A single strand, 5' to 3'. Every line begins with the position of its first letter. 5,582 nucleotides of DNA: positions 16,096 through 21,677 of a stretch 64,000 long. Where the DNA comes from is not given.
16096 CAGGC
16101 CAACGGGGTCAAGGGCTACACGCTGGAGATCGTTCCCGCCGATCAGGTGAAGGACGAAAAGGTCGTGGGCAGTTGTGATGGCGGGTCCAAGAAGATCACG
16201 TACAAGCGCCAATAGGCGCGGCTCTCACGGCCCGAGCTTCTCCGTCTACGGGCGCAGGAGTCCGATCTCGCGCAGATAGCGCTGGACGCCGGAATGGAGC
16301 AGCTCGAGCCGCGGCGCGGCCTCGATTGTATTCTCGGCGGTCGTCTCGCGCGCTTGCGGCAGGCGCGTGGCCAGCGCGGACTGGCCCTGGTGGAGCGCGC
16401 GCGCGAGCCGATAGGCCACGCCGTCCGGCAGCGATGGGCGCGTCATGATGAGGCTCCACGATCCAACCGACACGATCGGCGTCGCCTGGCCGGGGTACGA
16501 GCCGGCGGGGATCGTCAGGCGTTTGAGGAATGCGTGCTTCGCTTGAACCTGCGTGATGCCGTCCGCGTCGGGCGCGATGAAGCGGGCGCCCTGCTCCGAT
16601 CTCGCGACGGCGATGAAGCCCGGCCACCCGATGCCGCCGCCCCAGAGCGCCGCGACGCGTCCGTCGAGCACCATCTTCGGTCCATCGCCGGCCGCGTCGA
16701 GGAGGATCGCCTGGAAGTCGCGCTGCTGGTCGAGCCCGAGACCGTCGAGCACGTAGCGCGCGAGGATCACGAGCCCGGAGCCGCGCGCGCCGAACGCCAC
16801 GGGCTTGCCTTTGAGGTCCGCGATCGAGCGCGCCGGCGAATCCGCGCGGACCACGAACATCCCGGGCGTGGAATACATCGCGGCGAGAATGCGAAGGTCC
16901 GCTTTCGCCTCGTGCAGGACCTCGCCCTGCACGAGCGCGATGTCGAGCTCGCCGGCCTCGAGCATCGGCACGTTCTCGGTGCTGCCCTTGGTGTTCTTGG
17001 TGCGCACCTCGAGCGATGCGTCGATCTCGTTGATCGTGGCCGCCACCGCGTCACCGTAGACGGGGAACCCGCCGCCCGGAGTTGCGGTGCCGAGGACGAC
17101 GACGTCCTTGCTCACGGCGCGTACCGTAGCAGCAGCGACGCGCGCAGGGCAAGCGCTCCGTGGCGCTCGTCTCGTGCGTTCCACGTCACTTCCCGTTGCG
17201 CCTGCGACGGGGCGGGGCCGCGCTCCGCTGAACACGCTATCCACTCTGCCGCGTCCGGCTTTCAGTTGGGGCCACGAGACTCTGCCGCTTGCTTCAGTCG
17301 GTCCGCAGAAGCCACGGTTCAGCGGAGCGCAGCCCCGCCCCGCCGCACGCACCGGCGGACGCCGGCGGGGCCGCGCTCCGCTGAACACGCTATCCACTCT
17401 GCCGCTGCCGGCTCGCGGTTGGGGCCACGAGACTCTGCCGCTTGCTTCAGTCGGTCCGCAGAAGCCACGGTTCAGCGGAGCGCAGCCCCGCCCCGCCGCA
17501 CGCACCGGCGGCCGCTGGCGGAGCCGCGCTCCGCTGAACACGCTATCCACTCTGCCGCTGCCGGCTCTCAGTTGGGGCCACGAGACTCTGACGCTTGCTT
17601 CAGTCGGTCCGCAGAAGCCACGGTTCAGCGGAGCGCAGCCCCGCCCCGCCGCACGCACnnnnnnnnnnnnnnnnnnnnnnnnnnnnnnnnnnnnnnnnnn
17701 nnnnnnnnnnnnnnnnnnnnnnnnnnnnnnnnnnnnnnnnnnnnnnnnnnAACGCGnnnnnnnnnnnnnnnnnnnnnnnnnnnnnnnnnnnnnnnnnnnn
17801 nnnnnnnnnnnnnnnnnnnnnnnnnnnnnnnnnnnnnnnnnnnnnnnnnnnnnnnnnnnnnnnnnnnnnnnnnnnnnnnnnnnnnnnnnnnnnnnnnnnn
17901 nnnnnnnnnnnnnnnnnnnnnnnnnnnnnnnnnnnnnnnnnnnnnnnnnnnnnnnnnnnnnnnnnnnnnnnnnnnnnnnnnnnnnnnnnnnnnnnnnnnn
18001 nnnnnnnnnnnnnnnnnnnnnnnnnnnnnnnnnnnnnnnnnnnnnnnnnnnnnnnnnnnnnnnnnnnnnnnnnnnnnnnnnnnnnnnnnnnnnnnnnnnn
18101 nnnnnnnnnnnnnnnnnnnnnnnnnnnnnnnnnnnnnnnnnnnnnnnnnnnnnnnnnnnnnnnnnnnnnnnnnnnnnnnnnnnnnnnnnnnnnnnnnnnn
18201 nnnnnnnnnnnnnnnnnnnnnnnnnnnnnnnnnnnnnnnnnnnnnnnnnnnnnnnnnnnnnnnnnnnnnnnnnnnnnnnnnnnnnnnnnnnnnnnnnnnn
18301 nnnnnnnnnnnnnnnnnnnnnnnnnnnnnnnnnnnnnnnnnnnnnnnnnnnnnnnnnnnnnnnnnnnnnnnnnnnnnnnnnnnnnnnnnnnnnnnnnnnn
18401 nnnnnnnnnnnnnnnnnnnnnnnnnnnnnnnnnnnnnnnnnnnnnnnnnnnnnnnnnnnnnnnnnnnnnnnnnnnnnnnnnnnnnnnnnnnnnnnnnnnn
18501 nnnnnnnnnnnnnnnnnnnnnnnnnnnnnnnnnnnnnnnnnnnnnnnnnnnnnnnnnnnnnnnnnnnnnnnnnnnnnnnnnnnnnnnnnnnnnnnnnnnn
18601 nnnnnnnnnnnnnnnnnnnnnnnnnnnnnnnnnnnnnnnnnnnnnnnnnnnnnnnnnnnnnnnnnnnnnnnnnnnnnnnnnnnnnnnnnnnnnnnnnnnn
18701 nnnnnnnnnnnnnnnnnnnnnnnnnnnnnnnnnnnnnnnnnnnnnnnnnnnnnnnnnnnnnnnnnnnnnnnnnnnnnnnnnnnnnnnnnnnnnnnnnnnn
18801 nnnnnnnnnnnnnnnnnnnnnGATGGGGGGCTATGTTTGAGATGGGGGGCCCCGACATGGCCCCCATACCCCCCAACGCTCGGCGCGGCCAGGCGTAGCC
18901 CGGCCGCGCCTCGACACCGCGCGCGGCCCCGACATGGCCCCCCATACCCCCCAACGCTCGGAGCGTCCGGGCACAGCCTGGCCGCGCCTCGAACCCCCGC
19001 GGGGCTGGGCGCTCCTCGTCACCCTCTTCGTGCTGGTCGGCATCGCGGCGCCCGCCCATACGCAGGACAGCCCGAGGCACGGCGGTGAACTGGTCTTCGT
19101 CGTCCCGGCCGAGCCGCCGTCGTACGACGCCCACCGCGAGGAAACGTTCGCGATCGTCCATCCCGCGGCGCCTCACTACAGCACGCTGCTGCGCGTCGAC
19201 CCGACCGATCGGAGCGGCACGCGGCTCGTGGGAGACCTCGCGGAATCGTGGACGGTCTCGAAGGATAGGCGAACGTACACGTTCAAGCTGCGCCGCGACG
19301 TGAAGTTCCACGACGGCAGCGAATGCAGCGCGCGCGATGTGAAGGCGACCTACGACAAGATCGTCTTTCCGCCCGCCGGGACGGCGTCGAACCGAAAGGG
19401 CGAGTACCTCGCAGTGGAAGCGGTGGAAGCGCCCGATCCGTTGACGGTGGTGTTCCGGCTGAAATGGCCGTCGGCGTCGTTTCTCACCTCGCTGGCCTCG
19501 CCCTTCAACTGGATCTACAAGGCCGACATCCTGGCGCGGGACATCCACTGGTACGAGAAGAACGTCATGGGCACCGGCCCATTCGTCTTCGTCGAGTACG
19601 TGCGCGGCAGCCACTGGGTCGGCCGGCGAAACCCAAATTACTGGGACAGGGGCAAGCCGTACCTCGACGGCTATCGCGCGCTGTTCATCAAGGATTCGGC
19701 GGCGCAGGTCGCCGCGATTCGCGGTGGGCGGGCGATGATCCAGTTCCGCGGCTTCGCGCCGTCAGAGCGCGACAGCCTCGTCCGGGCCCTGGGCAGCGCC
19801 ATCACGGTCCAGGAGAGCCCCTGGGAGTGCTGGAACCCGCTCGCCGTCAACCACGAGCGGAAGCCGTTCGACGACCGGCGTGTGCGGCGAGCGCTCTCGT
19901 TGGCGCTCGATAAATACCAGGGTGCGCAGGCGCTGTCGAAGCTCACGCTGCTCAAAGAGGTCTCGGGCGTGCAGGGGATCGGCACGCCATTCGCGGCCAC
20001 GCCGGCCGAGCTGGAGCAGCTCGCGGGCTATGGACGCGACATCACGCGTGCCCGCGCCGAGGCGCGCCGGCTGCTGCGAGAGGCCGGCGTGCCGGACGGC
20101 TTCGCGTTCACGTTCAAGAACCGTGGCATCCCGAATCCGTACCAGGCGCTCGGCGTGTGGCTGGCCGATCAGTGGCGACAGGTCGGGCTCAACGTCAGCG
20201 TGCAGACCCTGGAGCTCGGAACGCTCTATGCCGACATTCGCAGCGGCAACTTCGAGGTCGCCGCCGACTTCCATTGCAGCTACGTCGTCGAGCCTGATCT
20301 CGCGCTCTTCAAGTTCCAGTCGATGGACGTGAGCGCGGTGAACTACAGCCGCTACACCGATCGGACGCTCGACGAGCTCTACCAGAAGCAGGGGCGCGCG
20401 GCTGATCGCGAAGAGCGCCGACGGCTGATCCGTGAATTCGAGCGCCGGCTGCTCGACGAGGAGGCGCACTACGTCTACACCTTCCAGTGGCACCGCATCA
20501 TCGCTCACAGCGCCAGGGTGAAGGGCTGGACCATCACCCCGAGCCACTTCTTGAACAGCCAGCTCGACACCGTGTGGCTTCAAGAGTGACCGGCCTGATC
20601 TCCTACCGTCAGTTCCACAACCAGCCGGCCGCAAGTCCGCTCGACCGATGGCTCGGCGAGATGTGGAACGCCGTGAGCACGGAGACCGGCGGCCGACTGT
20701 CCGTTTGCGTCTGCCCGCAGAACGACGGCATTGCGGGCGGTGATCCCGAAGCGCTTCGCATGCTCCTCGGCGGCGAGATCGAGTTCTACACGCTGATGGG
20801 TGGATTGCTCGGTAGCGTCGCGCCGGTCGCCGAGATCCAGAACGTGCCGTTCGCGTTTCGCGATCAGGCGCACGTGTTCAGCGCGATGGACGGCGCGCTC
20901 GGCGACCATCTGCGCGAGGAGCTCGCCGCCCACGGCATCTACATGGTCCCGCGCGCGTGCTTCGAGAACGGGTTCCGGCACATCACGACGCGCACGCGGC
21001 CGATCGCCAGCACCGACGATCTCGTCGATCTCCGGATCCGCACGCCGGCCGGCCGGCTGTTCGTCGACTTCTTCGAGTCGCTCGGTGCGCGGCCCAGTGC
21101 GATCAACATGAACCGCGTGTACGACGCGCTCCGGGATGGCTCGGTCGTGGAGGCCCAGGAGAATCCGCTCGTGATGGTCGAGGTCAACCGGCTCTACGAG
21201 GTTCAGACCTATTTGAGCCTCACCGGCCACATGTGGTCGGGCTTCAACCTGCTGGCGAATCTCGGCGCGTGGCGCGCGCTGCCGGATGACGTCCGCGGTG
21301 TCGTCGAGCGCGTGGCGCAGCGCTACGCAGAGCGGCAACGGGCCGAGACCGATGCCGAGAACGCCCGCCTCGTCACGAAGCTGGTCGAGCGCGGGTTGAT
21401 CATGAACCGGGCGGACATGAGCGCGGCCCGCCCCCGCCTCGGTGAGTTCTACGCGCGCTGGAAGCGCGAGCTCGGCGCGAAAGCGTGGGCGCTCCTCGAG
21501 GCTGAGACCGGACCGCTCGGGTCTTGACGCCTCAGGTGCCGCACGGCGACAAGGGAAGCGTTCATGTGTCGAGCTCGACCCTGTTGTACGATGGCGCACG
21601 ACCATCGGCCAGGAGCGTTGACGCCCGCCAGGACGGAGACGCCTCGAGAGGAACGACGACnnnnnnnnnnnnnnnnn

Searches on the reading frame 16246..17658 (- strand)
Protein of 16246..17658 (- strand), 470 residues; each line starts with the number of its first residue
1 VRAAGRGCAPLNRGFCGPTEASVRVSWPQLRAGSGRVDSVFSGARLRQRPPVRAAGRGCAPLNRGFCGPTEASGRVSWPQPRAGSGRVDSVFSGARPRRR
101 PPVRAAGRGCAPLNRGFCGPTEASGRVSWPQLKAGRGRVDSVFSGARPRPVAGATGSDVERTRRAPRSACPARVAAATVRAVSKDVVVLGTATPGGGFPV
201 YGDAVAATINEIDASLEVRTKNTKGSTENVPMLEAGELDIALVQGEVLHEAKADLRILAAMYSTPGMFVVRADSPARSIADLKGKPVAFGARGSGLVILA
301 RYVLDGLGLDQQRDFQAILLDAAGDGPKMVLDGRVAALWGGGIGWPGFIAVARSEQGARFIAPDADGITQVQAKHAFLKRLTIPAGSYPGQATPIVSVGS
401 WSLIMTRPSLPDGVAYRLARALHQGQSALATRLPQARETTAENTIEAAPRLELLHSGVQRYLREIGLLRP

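Call 22: search_protein_families(library=pfam, proteins=[window:16246-17658:-], max_evalue=0.0001)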
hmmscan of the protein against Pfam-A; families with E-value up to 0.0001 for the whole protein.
window:16246-17658:- (470 aa): 3 families
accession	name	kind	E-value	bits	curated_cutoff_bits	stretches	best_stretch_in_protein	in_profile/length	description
PF16868.10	NMT1_3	-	3.2e-40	139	27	1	189-466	1-289/289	NMT1-like family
PF12974.12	Phosphonate-bd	-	1.1e-10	41.8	27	1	218-322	31-144/242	ABC transporter, phosphonate, periplasmic substrate-binding protein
PF09084.16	NMT1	-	4.6e-08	33.7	20.5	1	213-368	18-173/216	NMT1/THI5 like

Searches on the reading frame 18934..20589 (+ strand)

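Call 23: search_protein_families(library=pfam, proteins=[window:18934-20589:+], max_evalue=0.0001)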
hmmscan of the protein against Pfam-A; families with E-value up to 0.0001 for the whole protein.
window:18934-20589:+ (551 aa): 1 family
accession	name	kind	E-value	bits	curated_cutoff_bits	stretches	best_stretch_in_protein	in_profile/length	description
PF00496.27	SBP_bac_5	-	2.2e-69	234.8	32.4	1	98-444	2-343/368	Bacterial extracellular solute-binding proteins, family 5 Middle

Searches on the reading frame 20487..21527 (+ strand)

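Call 23: search_protein_families(library=pfam, proteins=[window:20487-21527:+], max_evalue=0.0001)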
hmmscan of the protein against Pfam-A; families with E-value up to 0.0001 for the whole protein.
window:20487-21527:+ (346 aa): 1 family
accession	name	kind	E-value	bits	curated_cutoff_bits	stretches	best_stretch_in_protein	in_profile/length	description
PF03480.18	DctP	-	2.1e-55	188.5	23.4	1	45-324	4-281/286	Bacterial extracellular solute-binding protein, family 7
